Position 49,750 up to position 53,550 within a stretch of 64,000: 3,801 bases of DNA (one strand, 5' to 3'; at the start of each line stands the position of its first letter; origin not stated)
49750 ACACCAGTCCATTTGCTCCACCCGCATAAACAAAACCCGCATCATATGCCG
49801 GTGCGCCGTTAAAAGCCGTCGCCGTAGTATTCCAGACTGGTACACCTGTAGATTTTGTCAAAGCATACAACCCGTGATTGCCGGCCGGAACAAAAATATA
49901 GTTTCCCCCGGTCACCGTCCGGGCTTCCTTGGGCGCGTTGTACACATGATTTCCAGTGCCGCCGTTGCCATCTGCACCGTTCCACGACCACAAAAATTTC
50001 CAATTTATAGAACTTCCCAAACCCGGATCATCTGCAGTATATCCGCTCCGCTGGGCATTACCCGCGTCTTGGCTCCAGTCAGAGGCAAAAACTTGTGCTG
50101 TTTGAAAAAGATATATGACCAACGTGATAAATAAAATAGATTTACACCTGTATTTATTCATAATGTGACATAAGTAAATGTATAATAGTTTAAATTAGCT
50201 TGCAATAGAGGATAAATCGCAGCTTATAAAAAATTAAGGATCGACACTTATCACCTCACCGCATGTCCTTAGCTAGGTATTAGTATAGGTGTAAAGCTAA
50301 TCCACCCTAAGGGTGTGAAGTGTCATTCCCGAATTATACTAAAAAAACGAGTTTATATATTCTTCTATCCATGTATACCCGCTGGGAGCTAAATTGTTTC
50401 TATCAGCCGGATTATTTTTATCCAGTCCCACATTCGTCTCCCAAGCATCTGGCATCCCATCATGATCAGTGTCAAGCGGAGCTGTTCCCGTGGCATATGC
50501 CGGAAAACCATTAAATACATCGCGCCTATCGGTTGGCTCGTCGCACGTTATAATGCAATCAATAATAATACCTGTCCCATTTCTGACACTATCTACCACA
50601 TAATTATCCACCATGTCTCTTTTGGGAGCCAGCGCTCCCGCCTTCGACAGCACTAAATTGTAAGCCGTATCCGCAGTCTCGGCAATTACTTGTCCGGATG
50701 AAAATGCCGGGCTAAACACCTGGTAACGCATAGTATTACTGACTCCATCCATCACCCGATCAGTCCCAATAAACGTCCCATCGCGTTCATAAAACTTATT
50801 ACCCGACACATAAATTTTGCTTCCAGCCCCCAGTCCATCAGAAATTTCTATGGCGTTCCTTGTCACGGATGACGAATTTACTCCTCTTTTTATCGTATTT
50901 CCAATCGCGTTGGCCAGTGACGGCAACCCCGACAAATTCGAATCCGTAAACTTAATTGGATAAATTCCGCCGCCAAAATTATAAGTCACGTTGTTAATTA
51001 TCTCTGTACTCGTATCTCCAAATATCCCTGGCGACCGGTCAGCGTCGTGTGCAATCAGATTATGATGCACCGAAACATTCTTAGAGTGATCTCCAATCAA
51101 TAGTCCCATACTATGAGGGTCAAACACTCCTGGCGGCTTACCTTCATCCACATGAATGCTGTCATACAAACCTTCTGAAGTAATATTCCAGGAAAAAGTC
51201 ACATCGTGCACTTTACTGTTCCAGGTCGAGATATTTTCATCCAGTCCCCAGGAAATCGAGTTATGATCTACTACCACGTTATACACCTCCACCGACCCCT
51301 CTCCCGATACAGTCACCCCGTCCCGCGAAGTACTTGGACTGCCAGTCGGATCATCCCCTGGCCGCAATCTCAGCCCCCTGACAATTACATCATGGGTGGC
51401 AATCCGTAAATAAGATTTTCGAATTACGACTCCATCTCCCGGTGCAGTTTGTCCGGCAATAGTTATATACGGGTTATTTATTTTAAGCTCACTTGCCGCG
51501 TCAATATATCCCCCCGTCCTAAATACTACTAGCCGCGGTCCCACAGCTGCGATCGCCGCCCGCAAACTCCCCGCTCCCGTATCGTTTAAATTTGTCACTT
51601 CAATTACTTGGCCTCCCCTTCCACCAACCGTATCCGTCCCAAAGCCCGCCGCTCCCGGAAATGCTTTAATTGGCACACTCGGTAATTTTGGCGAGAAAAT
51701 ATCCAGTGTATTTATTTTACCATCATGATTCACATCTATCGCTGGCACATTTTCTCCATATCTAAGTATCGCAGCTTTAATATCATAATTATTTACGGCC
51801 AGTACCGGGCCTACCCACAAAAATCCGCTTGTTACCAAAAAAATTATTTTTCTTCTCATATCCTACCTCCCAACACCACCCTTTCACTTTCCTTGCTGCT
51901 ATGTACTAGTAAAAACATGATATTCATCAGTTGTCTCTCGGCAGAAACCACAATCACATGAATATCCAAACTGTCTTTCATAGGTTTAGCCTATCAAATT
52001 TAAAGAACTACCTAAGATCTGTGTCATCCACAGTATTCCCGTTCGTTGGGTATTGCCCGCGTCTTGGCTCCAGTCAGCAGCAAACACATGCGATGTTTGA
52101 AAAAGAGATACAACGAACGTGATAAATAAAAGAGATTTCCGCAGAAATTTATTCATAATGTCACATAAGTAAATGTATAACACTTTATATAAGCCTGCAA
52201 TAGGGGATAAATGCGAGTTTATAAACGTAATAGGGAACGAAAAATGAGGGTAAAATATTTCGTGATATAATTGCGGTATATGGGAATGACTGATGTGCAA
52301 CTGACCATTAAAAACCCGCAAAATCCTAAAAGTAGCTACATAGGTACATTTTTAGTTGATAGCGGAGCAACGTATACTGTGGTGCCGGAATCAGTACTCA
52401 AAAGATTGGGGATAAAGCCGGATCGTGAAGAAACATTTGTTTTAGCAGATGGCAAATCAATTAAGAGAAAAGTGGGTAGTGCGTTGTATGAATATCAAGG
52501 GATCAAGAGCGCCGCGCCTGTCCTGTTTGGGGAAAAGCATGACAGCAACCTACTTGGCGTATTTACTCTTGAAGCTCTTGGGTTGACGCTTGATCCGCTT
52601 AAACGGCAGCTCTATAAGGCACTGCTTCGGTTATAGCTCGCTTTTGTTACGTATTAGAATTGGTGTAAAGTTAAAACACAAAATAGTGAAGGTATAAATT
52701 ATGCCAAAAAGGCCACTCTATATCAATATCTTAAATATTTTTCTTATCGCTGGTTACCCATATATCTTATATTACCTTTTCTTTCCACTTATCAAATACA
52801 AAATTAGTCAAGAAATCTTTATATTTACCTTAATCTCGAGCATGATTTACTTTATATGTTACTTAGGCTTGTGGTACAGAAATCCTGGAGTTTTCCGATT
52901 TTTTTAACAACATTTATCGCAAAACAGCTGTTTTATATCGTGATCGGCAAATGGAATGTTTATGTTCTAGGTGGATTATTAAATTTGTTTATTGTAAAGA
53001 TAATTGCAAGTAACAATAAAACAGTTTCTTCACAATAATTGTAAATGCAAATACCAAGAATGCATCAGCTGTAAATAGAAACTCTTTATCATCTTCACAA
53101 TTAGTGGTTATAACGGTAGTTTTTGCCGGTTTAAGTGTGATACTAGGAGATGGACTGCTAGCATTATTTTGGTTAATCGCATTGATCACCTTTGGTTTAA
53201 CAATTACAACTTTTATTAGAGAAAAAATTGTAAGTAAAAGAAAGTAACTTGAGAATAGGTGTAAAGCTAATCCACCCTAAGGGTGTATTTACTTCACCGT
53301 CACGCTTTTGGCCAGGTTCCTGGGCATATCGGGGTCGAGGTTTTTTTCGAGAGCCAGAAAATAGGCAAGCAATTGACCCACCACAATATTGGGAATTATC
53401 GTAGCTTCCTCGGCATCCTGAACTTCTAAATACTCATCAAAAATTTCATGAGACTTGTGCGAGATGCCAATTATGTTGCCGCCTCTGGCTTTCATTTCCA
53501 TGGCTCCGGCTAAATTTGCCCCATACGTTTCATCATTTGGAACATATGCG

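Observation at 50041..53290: REP-bounded accessory island with duplicated promoter and 5' end of the dockerin-protein gene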

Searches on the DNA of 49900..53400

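Call 62: search_rna_families(source=window, start=49900, end=53400, threshold=evalue, max_evalue=1)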
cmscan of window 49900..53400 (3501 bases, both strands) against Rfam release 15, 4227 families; matches with E-value up to 1: 1.
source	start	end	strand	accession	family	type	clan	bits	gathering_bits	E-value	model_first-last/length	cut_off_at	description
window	50228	50339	-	RF00803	mir-425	Gene; miRNA;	-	20.2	60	0.5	1-85/85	no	mir-425 microRNA precursor family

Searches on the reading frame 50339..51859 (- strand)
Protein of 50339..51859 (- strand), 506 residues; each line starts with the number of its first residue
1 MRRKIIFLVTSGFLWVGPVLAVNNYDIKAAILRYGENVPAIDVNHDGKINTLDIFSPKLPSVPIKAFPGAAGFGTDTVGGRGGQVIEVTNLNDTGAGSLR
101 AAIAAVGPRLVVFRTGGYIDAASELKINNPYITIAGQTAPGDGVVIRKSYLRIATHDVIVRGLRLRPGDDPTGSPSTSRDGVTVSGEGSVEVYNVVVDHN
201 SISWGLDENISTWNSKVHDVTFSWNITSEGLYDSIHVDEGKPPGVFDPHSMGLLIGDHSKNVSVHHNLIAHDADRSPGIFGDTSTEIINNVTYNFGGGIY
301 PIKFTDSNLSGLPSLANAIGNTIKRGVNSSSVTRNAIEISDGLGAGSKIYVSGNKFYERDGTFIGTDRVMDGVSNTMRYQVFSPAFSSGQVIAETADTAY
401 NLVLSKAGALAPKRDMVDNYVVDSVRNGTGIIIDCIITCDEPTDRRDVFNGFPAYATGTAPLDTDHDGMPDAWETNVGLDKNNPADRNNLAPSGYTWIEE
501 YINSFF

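Call 8: search_protein_families(library=pfam, proteins=[window:50339-51859:-], max_evalue=0.01)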
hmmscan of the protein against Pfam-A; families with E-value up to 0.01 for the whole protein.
window:50339-51859:- (506 aa): 0 families

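Call 11: find_encoding_contigs(protein=window:50339-51859:-, flank=10000, max_places=10)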
Protein window:50339-51859:- (506 aa): 1 contig read that carries it; 1 place shown.
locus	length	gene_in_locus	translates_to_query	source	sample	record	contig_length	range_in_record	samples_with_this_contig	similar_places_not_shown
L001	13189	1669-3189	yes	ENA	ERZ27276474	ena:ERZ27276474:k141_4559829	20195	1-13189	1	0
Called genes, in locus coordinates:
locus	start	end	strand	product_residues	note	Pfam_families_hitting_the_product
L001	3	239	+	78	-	?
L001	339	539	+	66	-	-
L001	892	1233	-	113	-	PF13650:Asp_protease_2, PF13975:gag-asp_proteas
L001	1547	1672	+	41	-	-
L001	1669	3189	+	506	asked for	-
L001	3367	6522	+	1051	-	PF13360:PQQ_2 (weak), PF13570:Beta-prop_ACSF4 (weak), PF13360:PQQ_2 (weak), PF00404:Dockerin_1 (weak)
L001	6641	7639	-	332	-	PF13487:HD_5, PF01966:HD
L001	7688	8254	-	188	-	PF06559:DCD_N, PF22569:DCD_C (weak), PF22769:DCD, PF00692:dUTPase (weak)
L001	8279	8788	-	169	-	-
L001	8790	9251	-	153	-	PF04542:Sigma70_r2, PF08281:Sigma70_r4_2, PF04545:Sigma70_r4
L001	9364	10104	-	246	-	PF00005:ABC_tran, PF13304:AAA_21 (faint)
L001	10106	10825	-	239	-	PF00528:BPD_transp_1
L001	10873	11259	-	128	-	-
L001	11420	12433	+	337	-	PF04773:FecR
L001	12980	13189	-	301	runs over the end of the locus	-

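Call 22: search_protein_families(library=ncbifam, proteins=[window:50339-51859:-], max_evalue=0.01)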
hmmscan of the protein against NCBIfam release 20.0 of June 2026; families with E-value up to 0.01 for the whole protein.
window:50339-51859:- (506 aa): 1 family
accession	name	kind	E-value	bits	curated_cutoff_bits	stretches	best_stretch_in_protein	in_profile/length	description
NF041900.1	pec_ly_PelZ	equivalog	7.3e-62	209.5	840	1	65-433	26-384/422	pectate lyase PelZ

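Call 23: search_solved_structures(query=window:50339-51859:-, max_evalue=1)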
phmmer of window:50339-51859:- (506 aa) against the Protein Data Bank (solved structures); distinct sequences matched with E-value up to 1: 2.
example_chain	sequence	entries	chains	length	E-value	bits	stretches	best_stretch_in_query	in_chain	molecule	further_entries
9buj_A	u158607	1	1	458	3.5e-16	62.6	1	66-357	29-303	Pectate lyase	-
6fi2_A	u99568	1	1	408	0.00065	22.1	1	70-137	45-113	VexL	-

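Call 30: find_homologous_proteins(query=window:50339-51859:-)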
Query window:50339-51859:- (506 aa): 7575 proteins with E <= 0.001 among 8000 candidates; the best 120 are listed.
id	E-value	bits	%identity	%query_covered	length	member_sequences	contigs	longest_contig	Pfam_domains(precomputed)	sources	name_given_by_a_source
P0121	0.0e+0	1145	100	100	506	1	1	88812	-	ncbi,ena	-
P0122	2.2e-152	527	53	90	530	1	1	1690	-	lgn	-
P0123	2.5e-139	484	50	88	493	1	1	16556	-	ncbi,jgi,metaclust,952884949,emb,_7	jgi:hypothetical protein|metaclust:\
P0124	3.3e-137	477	48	93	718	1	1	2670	PF24517.3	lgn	-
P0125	3.0e-136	474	52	88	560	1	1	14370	-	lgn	-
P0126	2.8e-121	424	49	89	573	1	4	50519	-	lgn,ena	-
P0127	4.1e-115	404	48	88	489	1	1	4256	-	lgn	-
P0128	2.3e-114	401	57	62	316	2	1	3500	-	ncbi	ncbi:MAG: hypothetical protein AAB874_00135, partial [Patescibacteria group bacterium]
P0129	1.4e-113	399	48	89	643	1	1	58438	-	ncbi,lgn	-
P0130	5.2e-113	397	48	87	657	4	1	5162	PF00395.26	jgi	jgi:hypothetical protein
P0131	6.0e-112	393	48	87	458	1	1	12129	-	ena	-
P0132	4.3e-111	391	50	87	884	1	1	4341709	PF02018.24,PF04862.19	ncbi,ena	-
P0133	6.5e-111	390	48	88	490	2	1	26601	-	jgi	jgi:hypothetical protein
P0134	4.7e-110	387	47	91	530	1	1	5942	-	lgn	-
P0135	1.1e-109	386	47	88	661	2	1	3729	PF01833.31,PF00041.28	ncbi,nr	ncbi:MAG: hypothetical protein GQ538_06215 [Xanthomonadales bacterium]|nr:hypothetical protein [Xant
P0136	3.6e-109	384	49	90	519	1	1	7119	-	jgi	jgi:pectate lyase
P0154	5.6e-105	370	46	88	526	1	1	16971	PF00404.25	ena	-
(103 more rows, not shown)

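Call 31: find_encoding_contigs(protein=P0136, flank=10000, max_places=3)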
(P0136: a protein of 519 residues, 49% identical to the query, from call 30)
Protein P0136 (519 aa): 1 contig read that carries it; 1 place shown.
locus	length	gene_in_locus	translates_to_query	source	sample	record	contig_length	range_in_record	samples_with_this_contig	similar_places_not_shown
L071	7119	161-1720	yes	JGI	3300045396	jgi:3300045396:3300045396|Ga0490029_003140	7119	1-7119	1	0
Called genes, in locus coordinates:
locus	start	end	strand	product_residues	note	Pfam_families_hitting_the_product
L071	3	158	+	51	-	?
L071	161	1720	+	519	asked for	-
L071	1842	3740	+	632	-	PF13570:Beta-prop_ACSF4, PF13360:PQQ_2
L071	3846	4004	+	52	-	-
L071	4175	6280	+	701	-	PF01011:PQQ (faint), PF13360:PQQ_2, PF13570:Beta-prop_ACSF4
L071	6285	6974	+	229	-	-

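Call 32: find_encoding_contigs(protein=P0123, flank=10000, max_places=3)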
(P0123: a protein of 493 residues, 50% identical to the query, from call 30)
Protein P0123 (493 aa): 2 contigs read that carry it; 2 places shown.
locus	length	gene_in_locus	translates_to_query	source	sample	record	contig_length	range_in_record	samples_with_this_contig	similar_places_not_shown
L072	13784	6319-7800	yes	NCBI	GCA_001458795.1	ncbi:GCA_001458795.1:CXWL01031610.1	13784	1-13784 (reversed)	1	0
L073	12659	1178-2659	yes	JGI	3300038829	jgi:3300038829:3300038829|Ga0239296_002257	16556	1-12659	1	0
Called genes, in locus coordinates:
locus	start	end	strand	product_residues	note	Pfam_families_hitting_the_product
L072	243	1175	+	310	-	-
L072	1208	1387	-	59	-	-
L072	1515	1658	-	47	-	-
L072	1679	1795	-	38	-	-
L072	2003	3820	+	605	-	PF00009:GTP_EFTU, PF01926:MMR_HSR1 (weak), PF03144:GTP_EFTU_D2, PF22042:EF-G_D2, PF00679:EFG_C, PF21018:BipA_C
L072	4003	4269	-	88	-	-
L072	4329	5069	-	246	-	PF08241:Methyltransf_11 (weak)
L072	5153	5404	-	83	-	PF01541:GIY-YIG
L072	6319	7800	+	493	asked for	-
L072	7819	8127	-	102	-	-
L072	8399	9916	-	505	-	PF00239:Resolvase, PF13408:Zn_ribbon_recom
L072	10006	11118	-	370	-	PF00589:Phage_integrase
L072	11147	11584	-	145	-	-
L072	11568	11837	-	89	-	-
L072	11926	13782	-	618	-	?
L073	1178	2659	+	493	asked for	-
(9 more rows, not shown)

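Call 33: find_encoding_contigs(protein=P0125, flank=10000, max_places=3)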
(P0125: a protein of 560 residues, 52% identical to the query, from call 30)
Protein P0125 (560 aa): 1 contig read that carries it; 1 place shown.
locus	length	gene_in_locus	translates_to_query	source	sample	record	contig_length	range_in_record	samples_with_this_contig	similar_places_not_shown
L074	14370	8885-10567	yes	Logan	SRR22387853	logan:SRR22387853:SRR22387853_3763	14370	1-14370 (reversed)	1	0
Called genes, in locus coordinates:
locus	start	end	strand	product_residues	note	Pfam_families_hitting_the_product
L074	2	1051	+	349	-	?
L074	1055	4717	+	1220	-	PF01835:MG2 (faint), PF01551:Peptidase_M23, PF24299:DUF7483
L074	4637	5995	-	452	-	PF08421:Methyltransf_13, PF13489:Methyltransf_23, PF08484:Methyltransf_14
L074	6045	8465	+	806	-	PF13188:PAS_8 (faint), PF08448:PAS_4 (faint), PF00989:PAS, PF12860:PAS_7 (faint), PF13426:PAS_9 (weak), PF24820:Diguanyl_cycl_sensor (faint), PF00512:HisKA, PF02518:HATPase_c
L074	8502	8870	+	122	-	PF00072:Response_reg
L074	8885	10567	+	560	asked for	-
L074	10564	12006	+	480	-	PF00479:G6PD_N, PF02781:G6PD_C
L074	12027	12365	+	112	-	PF05635:23S_rRNA_IVP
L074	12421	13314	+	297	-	PF03446:NAD_binding_2, PF00393:6PGD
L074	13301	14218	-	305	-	PF00892:EamA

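Call 64: find_encoding_contigs(protein=P0154, flank=8000, max_places=2)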
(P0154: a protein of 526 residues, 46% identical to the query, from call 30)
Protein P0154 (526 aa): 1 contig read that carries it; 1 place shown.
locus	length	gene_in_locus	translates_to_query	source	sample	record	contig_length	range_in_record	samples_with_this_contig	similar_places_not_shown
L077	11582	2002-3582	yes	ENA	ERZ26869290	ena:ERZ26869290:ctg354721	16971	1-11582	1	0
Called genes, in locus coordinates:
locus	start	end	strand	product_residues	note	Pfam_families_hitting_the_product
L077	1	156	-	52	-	?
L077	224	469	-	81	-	-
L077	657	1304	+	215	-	PF04542:Sigma70_r2, PF08281:Sigma70_r4_2, PF04545:Sigma70_r4 (weak)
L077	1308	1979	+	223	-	-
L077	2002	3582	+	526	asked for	PF00404:Dockerin_1 (faint)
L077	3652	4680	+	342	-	PF14240:YHYH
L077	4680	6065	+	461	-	PF00933:Glyco_hydro_3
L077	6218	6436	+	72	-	PF07866:DUF1653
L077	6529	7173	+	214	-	PF12686:DUF3800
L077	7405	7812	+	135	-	-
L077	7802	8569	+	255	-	PF00756:Esterase (faint), PF12146:Hydrolase_4, PF00561:Abhydrolase_1 (weak), PF02129:Peptidase_S15, PF12697:Abhydrolase_6 (weak), PF00326:Peptidase_S9, PF12146:Hydrolase_4 (weak)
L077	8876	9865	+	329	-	PF02615:Ldh_2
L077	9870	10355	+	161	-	PF06185:YecM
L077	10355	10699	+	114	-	PF00903:Glyoxalase, PF12681:Glyoxalase_2 (weak)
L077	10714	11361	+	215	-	PF03575:Peptidase_S51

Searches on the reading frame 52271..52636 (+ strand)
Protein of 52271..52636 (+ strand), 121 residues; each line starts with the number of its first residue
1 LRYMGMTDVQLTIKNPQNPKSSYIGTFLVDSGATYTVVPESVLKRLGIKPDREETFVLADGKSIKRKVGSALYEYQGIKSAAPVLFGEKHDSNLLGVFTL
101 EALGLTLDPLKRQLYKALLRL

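Call 8: search_protein_families(library=pfam, proteins=[window:52271-52636:+], max_evalue=0.01)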
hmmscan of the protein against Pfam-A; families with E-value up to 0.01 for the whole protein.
window:52271-52636:+ (121 aa): 2 families
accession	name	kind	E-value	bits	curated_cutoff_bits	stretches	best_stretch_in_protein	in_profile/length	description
PF13650.11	Asp_protease_2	-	9.1e-08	33.1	24.3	1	26-68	11-56/90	Aspartyl protease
PF13975.11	gag-asp_proteas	-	1.9e-07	32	28.2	1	26-99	11-89/92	gag-polyprotein putative aspartyl protease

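Call 22: search_protein_families(library=ncbifam, proteins=[window:52295-52636:+], max_evalue=0.01)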
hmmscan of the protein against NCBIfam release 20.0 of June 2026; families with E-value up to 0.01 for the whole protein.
window:52295-52636:+ (113 aa): 2 families
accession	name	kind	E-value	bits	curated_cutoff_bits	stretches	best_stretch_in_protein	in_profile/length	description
TIGR03698.1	clan_AA_DTGF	subfamily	1.2e-14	54.5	57.35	1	2-105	3-106/107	clan AA aspartic protease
TIGR02281.1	clan_AA_DTGA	subfamily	0.00051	20.2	57.95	1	18-95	24-107/121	TIGR02281 family clan AA aspartic protease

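Call 43: find_encoding_contigs(protein=window:52295-52636:+, flank=6000, max_places=8)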
Protein window:52295-52636:+ (113 aa): 3 contigs read that carry it; 3 places shown.
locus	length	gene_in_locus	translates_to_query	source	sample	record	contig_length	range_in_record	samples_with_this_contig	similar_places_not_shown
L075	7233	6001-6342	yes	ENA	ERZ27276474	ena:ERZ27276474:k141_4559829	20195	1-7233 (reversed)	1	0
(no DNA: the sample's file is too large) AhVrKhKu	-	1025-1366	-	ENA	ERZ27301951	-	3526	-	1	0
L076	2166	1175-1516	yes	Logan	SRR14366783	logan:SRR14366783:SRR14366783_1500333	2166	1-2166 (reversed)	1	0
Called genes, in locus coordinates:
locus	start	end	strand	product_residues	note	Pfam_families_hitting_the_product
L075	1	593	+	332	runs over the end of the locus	PF13487:HD_5, PF01966:HD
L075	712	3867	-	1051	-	PF13360:PQQ_2 (weak), PF13570:Beta-prop_ACSF4 (weak), PF13360:PQQ_2 (weak), PF00404:Dockerin_1 (weak)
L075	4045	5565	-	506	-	-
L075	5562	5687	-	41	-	-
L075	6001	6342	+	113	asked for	PF13650:Asp_protease_2, PF13975:gag-asp_proteas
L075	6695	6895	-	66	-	-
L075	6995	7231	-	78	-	?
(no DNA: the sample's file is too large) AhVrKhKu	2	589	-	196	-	?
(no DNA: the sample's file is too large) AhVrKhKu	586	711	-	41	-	-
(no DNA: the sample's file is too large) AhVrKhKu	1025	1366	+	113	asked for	PF13650:Asp_protease_2, PF13975:gag-asp_proteas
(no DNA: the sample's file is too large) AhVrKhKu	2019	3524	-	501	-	?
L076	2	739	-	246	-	?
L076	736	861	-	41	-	-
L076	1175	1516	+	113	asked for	PF13650:Asp_protease_2, PF13975:gag-asp_proteas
